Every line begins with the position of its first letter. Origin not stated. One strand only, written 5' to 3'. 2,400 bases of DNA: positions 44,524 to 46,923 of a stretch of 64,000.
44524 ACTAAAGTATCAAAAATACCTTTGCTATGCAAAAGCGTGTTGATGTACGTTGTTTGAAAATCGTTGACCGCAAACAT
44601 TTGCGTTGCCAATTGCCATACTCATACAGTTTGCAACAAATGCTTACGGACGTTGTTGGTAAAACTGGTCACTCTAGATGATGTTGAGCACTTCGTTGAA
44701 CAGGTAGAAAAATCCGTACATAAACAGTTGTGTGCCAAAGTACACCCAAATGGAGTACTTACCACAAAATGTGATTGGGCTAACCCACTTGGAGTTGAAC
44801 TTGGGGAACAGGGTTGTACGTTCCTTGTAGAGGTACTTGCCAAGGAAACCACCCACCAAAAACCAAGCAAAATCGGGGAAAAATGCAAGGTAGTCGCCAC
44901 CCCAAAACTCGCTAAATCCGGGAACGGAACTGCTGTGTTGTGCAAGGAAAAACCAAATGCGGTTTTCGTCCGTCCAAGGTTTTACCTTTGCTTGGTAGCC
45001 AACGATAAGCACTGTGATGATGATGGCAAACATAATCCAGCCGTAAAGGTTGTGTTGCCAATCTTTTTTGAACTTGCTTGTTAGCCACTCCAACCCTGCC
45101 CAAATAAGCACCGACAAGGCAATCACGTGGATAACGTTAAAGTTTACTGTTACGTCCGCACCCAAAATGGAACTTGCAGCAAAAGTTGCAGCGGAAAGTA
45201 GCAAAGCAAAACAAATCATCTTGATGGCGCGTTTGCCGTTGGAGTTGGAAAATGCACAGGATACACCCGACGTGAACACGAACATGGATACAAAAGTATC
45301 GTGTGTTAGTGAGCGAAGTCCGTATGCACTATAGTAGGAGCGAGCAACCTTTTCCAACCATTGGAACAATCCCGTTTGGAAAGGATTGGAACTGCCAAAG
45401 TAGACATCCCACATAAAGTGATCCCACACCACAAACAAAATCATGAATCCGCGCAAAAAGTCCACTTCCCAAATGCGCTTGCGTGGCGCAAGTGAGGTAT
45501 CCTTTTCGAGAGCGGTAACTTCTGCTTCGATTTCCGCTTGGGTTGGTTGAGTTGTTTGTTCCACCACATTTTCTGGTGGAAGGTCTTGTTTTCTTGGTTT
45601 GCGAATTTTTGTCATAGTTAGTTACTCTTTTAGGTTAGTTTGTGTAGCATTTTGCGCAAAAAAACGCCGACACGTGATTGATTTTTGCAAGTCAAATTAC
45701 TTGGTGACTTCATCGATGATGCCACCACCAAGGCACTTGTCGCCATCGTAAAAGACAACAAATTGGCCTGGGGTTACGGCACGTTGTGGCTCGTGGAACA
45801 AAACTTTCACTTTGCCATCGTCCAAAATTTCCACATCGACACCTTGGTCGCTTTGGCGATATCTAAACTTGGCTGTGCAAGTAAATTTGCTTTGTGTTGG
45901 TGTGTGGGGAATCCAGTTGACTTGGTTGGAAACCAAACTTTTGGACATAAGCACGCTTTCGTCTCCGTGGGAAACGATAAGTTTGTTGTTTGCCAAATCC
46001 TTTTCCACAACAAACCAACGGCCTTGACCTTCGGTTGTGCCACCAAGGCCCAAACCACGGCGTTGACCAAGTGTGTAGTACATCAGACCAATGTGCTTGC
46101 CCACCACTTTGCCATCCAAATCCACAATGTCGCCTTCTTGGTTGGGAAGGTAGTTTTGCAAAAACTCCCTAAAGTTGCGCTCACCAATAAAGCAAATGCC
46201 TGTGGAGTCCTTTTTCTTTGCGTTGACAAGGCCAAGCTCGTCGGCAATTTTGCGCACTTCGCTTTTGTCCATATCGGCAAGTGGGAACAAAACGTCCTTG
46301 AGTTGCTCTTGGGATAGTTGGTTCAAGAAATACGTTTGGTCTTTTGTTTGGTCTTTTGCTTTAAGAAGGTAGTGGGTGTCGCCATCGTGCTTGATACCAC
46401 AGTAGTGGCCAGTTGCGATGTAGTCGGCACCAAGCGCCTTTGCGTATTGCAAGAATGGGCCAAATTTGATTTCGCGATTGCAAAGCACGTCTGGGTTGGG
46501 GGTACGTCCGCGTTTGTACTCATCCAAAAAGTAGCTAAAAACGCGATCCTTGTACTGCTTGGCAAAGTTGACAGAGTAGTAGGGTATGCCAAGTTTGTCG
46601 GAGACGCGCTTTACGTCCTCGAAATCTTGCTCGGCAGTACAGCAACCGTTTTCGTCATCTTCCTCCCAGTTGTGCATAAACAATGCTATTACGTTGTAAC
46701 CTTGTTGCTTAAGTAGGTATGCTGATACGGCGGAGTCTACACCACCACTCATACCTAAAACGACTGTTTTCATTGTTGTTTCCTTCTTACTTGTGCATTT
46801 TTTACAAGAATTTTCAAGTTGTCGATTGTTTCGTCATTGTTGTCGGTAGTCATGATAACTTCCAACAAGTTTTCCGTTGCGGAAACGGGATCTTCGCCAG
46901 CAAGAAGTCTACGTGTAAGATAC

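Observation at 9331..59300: Dispersed ~30-bp palindromic intergenic motif with a CACGTG core (11 copies)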

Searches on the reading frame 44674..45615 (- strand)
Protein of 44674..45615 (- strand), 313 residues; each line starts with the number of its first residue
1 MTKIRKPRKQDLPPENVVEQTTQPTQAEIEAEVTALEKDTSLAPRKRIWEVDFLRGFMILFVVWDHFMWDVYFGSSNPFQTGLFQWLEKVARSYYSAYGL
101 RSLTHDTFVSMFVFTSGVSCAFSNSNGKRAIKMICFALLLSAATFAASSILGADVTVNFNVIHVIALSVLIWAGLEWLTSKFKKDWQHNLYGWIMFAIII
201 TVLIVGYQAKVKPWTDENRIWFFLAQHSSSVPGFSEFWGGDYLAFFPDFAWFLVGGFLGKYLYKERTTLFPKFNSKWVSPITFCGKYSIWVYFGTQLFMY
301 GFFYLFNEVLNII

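Call 8: search_protein_families(library=pfam, proteins=[window:44674-45615:-])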
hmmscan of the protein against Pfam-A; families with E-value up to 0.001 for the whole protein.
window:44674-45615:- (313 aa): 1 family
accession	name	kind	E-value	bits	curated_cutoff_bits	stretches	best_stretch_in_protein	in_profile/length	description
PF07786.18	HGSNAT_cat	-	2.9e-21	76.5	22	1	47-296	1-221/222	Heparan-alpha-glucosaminide N-acetyltransferase, catalytic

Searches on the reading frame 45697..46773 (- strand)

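Call 8: search_protein_families(library=pfam, proteins=[window:45697-46773:-])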
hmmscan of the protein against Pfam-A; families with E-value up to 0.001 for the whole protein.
window:45697-46773:- (358 aa): 7 families
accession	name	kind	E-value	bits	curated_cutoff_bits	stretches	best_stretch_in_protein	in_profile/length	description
PF03054.22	tRNA_Me_trans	-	2.8e-82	275.7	20.6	1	3-197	2-201/202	tRNA methyl transferase HUP domain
PF20258.4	tRNA_Me_trans_C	-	3e-26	92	20.6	1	278-353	2-77/77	Aminomethyltransferase beta-barrel domain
PF20259.3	tRNA_Me_trans_M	-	1.8e-24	85.5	27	1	203-269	2-66/66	tRNA methyl transferase PRC-barrel domain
PF02568.20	ThiI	-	5.6e-08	33.1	20.5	1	3-70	5-72/197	Thiamine biosynthesis protein (ThiI)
PF02540.23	NAD_synthase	-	5.6e-08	32.7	21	1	2-75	19-86/242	NAD synthase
PF06508.19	QueC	-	1.3e-07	31.7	22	1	4-197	2-186/210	Queuosine biosynthesis protein QueC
PF01171.26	ATP_bind_3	-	0.00011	22.4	27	1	4-182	2-161/182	PP-loop family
